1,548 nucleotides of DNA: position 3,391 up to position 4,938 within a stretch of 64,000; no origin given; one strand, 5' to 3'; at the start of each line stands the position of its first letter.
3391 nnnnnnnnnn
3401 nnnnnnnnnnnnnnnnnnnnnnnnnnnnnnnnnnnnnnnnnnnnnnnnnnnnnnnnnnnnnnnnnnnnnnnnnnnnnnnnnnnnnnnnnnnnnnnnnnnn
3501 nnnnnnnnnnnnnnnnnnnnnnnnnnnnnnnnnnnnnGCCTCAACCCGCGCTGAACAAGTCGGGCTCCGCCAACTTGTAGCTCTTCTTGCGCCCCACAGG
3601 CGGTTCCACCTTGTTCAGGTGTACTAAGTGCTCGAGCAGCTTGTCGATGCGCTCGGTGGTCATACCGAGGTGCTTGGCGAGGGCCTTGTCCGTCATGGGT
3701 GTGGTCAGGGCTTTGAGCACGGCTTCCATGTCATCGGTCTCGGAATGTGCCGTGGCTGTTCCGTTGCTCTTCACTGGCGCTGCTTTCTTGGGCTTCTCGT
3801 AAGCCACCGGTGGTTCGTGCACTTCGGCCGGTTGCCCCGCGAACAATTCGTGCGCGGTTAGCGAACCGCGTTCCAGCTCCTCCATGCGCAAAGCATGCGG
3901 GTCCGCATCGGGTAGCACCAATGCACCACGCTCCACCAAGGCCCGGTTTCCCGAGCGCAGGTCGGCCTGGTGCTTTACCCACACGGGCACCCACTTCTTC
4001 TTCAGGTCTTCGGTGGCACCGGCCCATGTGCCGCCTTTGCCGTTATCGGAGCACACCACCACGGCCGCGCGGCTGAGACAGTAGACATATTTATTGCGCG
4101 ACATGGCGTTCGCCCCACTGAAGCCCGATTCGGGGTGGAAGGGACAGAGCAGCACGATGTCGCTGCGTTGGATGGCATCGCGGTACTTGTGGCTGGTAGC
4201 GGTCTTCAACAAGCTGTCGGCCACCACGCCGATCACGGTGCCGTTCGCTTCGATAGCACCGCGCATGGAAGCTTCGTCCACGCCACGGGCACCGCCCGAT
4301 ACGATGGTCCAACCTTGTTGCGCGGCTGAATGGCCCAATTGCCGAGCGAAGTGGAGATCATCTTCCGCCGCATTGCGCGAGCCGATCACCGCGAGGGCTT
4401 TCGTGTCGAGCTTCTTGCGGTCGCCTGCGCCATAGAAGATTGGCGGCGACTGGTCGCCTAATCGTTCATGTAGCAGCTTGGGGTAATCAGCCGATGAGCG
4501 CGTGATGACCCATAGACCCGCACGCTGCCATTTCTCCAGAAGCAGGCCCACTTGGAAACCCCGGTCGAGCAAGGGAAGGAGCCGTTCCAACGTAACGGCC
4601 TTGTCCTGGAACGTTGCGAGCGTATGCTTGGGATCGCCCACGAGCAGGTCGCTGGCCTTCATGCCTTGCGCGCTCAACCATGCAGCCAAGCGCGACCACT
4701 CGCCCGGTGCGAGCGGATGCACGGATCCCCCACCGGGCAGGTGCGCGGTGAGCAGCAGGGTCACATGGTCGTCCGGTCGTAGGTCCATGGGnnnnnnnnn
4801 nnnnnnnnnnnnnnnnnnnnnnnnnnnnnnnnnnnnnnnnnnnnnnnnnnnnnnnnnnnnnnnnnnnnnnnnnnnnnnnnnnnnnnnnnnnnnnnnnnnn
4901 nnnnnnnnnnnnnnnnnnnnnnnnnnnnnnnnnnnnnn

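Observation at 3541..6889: RecQ-like helicase fused to a ComF-type PRTase, in an operon with a DprA-like protein: a ShosTA-like module with an added helicase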

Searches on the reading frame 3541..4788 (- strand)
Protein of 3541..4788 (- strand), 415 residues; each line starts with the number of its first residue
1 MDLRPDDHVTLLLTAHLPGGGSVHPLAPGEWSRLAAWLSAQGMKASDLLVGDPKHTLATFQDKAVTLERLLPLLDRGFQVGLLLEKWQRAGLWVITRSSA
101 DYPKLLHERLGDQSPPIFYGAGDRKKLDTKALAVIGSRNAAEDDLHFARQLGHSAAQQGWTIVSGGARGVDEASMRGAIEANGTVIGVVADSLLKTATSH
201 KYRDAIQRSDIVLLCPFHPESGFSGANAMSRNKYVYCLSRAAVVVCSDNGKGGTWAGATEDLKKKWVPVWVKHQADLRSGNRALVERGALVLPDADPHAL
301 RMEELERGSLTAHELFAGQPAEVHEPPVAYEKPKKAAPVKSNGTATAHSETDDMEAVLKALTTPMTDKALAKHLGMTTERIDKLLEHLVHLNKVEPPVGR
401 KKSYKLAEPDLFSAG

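Call 5: search_protein_families(library=pfam, proteins=[window:3541-4788:-], max_evalue=0.01)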
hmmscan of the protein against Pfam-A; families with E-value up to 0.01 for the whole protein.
window:3541-4788:- (415 aa): 2 families
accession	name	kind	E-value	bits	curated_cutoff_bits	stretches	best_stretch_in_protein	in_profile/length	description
PF02481.21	DNA_processg_A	-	3.3e-38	131.5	29.6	1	87-291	2-209/212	DNA recombination-mediator protein A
PF18306.6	LDcluster4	-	6.5e-14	52.2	26.3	1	132-211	4-76/151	SLOG cluster4 family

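Call 6: search_protein_families(library=padloc, proteins=[window:3541-4788:-], max_evalue=0.01)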
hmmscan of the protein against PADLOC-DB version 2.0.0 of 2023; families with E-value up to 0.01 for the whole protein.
window:3541-4788:- (415 aa): 4 families
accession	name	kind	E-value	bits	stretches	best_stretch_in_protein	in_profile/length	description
PDLC03927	PsyrA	-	9.6e-128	424.7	1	1-404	1-394/398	-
PDLC03961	ShosA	-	1.4e-25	88.3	1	84-290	71-280/303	-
PDLC02997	ShosA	-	2.2e-07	28.5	1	82-245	85-248/327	-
PDLC01438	Csa3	-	0.0089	14.1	0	355-410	151-205/305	"CAS-I,CAS-II,CAS-III,CAS-IV,CAS-V,CAS-VI; associated_signaling"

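Call 9: search_protein_families(library=ncbifam, proteins=[window:3541-4788:-], max_evalue=0.01)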
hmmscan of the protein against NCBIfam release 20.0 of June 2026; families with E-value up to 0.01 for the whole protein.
window:3541-4788:- (415 aa): 5 families
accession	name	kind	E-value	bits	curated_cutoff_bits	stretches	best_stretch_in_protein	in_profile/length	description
TIGR00732.1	dprA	equivalog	2.6e-27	95.5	191.15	1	87-291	4-209/220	DNA-processing protein DprA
NF008007.0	PRK10736.1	equivalog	2.1e-15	56.8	495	1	90-248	70-228/374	DNA-protecting protein DprA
TIGR00725.1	TIGR00725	hypoth_equivalog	2.8e-10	39.9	106.9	1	132-192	4-64/159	TIGR00725 family protein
TIGR00730.1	TIGR00730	subfamily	6.2e-06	26.1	96.35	1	136-204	8-78/178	TIGR00730 family Rossman fold protein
NF058542.1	CtkRMPhLog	equivalog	4.7e-05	23.4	300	1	142-200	15-74/177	cytokinin riboside 5'-monophosphate phosphoribohydrolase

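Call 16: find_encoding_contigs(protein=window:3541-4788:-, flank=10000, max_places=8)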
Protein window:3541-4788:- (415 aa): no gene with exactly this product is on record in the collection.

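Call 18: find_related_loci(query=window:3541-4788:-, collection=genome_contigs, flank=10000)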
Query window:3541-4788:- (415 aa) in genome_contigs; peptide patterns used: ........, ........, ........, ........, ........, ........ (x = any residue, [..] = any of these).
228 stretches matched a pattern; 195 encode a relative of the query (tblastn E <= 1e-3); the best 80 are kept; 80 distinct loci.
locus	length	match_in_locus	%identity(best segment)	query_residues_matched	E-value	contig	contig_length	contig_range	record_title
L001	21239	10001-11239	96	1-413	0e+0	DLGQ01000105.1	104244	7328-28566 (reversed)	MAG TPA_asm: Flavobacteriales bacterium UBA7690 UBA7690_contig_18351, whole genome shotgun sequence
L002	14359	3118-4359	84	1-415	0e+0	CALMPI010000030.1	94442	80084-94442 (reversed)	MAG TPA_asm: uncultured Flavobacteriales bacterium isolate SRR2107183_bin.102_CONCOCT_v1.1_MAG genome assembly, contig:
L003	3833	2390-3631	77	1-415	0e+0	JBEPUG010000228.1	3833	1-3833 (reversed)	MAG: Flavobacteriales bacterium isolate 22E.concoct.115 NODE_28741_length_3833_cov_5.484383, whole genome shotgun sequen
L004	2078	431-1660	75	1-412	0e+0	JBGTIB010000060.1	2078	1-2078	MAG: Flavobacteriales bacterium isolate JTS-RE253 k141_2185357, whole genome shotgun sequence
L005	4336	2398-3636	73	1-413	0e+0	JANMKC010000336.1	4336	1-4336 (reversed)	MAG: Flavobacteriales bacterium isolate OTE_64_metabat_257 OTE_64_k141_2466652, whole genome shotgun sequence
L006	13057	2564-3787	65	1-409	4e-171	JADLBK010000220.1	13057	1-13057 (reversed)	MAG: Flavobacteriales bacterium isolate SJ163 c_000001607945, whole genome shotgun sequence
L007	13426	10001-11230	85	1-413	6e-172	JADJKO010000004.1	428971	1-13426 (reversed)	MAG: Flavobacteriales bacterium isolate EsbE_18-Q3-R3-47_BATAC.451 tig00001698-10-4294830, whole genome shotgun sequence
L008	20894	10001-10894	53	1-296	6e-102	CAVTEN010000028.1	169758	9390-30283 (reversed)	MAG: uncultured delta proteobacterium isolate MFD00964.bin.2.270 genome assembly, contig: contig_55673, whole genome sho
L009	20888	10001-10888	55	1-294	9e-100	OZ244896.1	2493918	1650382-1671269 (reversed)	MAG: Alphaproteobacteria bacterium isolate b76e0a47-ff40-4821-9817-6886deb5fab7 genome assembly, chromosome: 1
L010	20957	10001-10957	51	1-320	3e-99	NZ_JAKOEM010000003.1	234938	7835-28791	Ruegeria alba strain 1NDH52C NODE_3_length_234938_cov_162.269581, whole genome shotgun sequence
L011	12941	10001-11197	45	1-395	1e-97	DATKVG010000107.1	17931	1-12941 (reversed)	MAG TPA_asm: Candidatus Bathyarchaeia archaeon isolate SMAG_U14127 k141_1293559, whole genome shotgun sequence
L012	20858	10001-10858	54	11-294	4e-97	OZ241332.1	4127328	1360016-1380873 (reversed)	MAG: uncultured Candidatus Binatia bacterium isolate ce7e85d1-9959-44a0-99a7-1c122dec4f51 genome assembly, chromosome: 1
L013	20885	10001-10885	53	1-293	6e-97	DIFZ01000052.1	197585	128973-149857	MAG TPA_asm: Geobacter sp. UBA5735 UBA5735_contig_1586, whole genome shotgun sequence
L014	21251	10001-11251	42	1-395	9e-97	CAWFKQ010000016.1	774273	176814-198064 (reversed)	MAG: uncultured delta proteobacterium isolate MFD01721.bin.2.89 genome assembly, contig: contig_7112, whole genome shotg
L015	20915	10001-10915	53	4-294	4e-96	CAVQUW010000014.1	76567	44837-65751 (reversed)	MAG: uncultured delta proteobacterium isolate MFD09964.bin.2.252 genome assembly, contig: contig_23854, whole genome sho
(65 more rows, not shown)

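Call 24: search_solved_structures(query=window:3541-4788:-, max_evalue=0.01)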
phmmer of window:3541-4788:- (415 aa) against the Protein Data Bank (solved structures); distinct sequences matched with E-value up to 0.01: 13.
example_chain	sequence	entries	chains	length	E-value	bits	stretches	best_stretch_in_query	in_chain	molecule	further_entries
5mll_A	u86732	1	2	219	2.3e-08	36.5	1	114-288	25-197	DNA processing chain A (DprA)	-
4ljr_A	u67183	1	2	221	2.3e-08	36.5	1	114-288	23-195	DNA processing chain A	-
4ljk_A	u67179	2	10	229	2.6e-08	36.3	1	114-288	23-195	DNA processing chain A (DprA)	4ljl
3maj_A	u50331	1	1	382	1.8e-07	33.6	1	85-188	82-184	DNA processing chain A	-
2iz5_A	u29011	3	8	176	3.7e-06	29.2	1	136-190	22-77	MOCO CARRIER PROTEIN | MOLYBDENUM COFACTOR CARRIER PROTEIN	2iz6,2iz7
8zva_A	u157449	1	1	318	1.5e-05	27.3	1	82-243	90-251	DNA processing protein DprA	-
9vzo_A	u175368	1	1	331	1.6e-05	27.1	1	82-243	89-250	DprA-like antitoxin protein ShosA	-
5zi9_A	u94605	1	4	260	0.0002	23.5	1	130-188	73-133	Cytokinin riboside 5'-monophosphate phosphoribohydrolase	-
6y01_AAA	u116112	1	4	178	0.00023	23.3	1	133-206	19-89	p450 cytochrome, putative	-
1wek_A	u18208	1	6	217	0.0007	21.7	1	127-188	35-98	hypothetical protein TT1465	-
1rcu_A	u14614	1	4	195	0.00076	21.6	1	145-192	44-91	conserved hypothetical protein VT76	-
5wq3_A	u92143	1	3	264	0.0017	20.4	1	129-188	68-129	Cytokinin riboside 5'-monophosphate phosphoribohydrolase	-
3uqz_A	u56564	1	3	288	0.0025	19.9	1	112-246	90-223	DNA processing protein DprA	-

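Call 43: find_homologous_proteins(query=window:3541-4788:-, max_evalue=1e-20)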
Query window:3541-4788:- (415 aa): 2731 proteins with E <= 1e-20 among 8000 candidates; the best 120 are listed.
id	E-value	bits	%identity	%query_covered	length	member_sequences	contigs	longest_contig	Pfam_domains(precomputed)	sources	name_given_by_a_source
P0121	1.8e-265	898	96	100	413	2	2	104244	PF02481.22,PF18306.7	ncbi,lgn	-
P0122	5.7e-251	850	90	100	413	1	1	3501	PF02481.22,PF18306.7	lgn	-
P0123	7.1e-248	840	89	100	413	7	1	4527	PF02481.22,PF18306.7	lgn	-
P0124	1.4e-246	836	89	100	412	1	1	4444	PF02481.22,PF18306.7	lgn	-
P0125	1.1e-243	826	88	100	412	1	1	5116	PF02481.22,PF18306.7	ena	-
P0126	1.2e-241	820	88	100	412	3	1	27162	PF02481.22,PF18306.7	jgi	jgi:predicted Rossmann fold nucleotide-binding protein DprA/Smf involved in DNA uptake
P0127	1.1e-240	817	87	100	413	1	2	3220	PF02481.22,PF18306.7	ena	-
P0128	7.8e-240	814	87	100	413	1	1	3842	PF02481.22,PF18306.7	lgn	-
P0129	1.5e-236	803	86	100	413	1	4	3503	PF02481.22,PF18306.7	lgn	-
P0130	3.5e-231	785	84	100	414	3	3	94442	PF02481.22,PF18306.7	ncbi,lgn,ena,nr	ncbi:MAG TPA: DNA-processing protein DprA [Flavobacteriales bacterium]|nr:DNA-processing protein Dpr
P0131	6.9e-224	761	81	100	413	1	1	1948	PF02481.22,PF18306.7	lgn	-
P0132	5.0e-223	758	82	100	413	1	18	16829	PF02481.22,PF18306.7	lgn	-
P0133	3.4e-212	723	79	100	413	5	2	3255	PF02481.22,PF18306.7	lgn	-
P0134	6.6e-211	718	79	100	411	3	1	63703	PF02481.22,PF18306.7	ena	-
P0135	1.5e-210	717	78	100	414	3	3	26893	PF02481.22,PF18306.7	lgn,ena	-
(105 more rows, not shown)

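Call 50: predict_structure(alignment_id=A3)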
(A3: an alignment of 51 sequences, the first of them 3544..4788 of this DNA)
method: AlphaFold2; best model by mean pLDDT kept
length: 415 residues; sequences in the alignment: 51
mean_pLDDT: 86.0   pTM: 0.71
mean pLDDT of the five models: 86.0, 85.2, 84.8, 84.7, 83.3
residues with pLDDT >= 90: 272; 70-90: 93; 50-70: 10; < 50: 40
segments of 3 or more residues with pLDDT < 50: 311-347, 413-415
pLDDT, mean of each block of 10 residues (from residue 1): 90 88 90 96 95 93 95 93 93 93 92 94 93 93 96 98 89 95 95 91 92 94 88 96 94 93 96 86 94 92 86 43 34 36 45 88 89 90 90 82 78 44
secondary structure, 60 per line:
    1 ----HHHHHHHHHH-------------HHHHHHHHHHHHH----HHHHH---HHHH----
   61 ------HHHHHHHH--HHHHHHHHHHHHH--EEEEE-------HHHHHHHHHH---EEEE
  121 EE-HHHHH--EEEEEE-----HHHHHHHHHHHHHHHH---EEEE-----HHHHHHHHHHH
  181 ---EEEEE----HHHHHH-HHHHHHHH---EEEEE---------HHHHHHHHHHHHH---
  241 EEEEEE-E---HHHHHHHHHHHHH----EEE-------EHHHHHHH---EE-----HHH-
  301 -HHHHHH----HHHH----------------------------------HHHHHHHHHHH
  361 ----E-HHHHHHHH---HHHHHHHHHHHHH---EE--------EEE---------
elements in order: H5-14 H28-40 H45-49 H53-56 H67-74 H77-89 E92-96 H104-113 E117-122 H124-128 E131-136 H142-157 E161-164 H170-180 E184-188 H193-198 H200-207 E211-215 H225-237 E241-246 H252-264 E269-271 H280-286 H302-307 H312-315 H350-360 H367-374 H378-390 E404-406

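Call 55: fold_search(model_id=the predicted structure, library=pdb)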
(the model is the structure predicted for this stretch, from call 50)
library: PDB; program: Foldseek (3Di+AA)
matches with E <= 10: 1733; with E <= 0.001: 66
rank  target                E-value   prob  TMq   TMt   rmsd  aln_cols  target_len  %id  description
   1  3maj                  7.4e-18  1.00  0.55  0.64  21.9       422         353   17  Crystal structure of putative DNA processing protein DprA from Rhodopseudomonas palustris CGA009 (released 2010-05-12)
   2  8zva                  2.0e-15  1.00  0.51  0.67   6.8       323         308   17  structure of ShosA from E.coli APEC O1 (released 2025-04-09)
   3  3uqz_C                3.0e-15  1.00  0.54  0.76   4.4       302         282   18  X-ray structure of DNA processing protein A (DprA) from Streptococcus pneumoniae (released 2012-08-29)
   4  3uqz_A                8.8e-15  1.00  0.53  0.75   4.5       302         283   18  X-ray structure of DNA processing protein A (DprA) from Streptococcus pneumoniae (released 2012-08-29)
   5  3uqz_B                1.2e-14  1.00  0.54  0.76   4.4       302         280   18  X-ray structure of DNA processing protein A (DprA) from Streptococcus pneumoniae (released 2012-08-29)
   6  4ljk_G                7.1e-12  1.00  0.44  0.80   3.7       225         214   24  Structural insights into the unique single-stranded DNA binding mode of DNA processing protein A from Helicobacter pyl (released 2014-01-01)
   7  4ljl_A                8.9e-12  1.00  0.42  0.77   3.2       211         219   26  Structural insights into the unique single-stranded DNA binding mode of DNA processing protein A from Helicobacter pyl (released 2014-01-01)
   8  4ljk_D                1.3e-11  1.00  0.43  0.78   4.0       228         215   24  Structural insights into the unique single-stranded DNA binding mode of DNA processing protein A from Helicobacter pyl (released 2014-01-01)
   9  5mll_A                1.4e-11  1.00  0.43  0.78   3.6       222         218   23  Structure of HpDprA at 1.9 Angstroms resolution (released 2017-12-20)
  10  4ljr_A                2.0e-11  1.00  0.42  0.78   3.7       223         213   24  Structural insights into the unique single-stranded DNA binding mode of DNA processing protein A from Helicobacter pyl (released 2014-01-01)
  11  4ljk_B                3.2e-11  1.00  0.42  0.77   3.3       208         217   26  Structural insights into the unique single-stranded DNA binding mode of DNA processing protein A from Helicobacter pyl (released 2014-01-01)
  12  5mll_B                3.2e-11  1.00  0.42  0.77   3.7       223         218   24  Structure of HpDprA at 1.9 Angstroms resolution (released 2017-12-20)
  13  4ljk_A                6.4e-11  1.00  0.42  0.77   3.3       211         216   26  Structural insights into the unique single-stranded DNA binding mode of DNA processing protein A from Helicobacter pyl (released 2014-01-01)
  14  4ljk_F                6.7e-11  1.00  0.42  0.75   3.7       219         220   25  Structural insights into the unique single-stranded DNA binding mode of DNA processing protein A from Helicobacter pyl (released 2014-01-01)
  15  6y01_DDD              1.5e-07  1.00  0.31  0.72   3.9       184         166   25  The structure of the molybdenum cofactor binding protein from the phototrophic bacterium Rippkaea orientalis (released 2020-09-16)
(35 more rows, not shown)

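Call 65: find_encoding_contigs(protein=P0121, flank=4000, max_places=6)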
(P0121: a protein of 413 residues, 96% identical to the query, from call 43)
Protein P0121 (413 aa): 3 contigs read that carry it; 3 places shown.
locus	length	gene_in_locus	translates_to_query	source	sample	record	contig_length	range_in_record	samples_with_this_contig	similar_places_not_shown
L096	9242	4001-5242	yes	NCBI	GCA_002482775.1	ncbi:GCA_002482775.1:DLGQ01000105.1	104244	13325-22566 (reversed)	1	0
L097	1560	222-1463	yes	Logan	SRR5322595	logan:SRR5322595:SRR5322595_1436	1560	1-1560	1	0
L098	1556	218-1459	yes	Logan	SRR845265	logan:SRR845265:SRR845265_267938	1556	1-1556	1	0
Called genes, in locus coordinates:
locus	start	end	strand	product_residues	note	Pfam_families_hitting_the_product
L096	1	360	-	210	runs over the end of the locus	-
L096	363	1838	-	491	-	PF12161:HsdM_N, PF02384:N6_Mtase, PF01170:UPF0020 (weak), PF07669:Eco57I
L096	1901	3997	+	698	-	PF04851:ResIII, PF00270:DEAD, PF00271:Helicase_C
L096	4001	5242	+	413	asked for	PF02481:DNA_processg_A, PF18306:LDcluster4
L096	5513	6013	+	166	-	-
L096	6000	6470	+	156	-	-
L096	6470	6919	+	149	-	-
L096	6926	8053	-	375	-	-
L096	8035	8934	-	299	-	PF03235:GmrSD_N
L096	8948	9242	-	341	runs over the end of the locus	PF04471:Mrr_cat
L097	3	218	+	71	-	?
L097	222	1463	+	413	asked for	PF02481:DNA_processg_A, PF18306:LDcluster4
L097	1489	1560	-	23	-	?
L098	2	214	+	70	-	?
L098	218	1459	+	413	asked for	PF02481:DNA_processg_A, PF18306:LDcluster4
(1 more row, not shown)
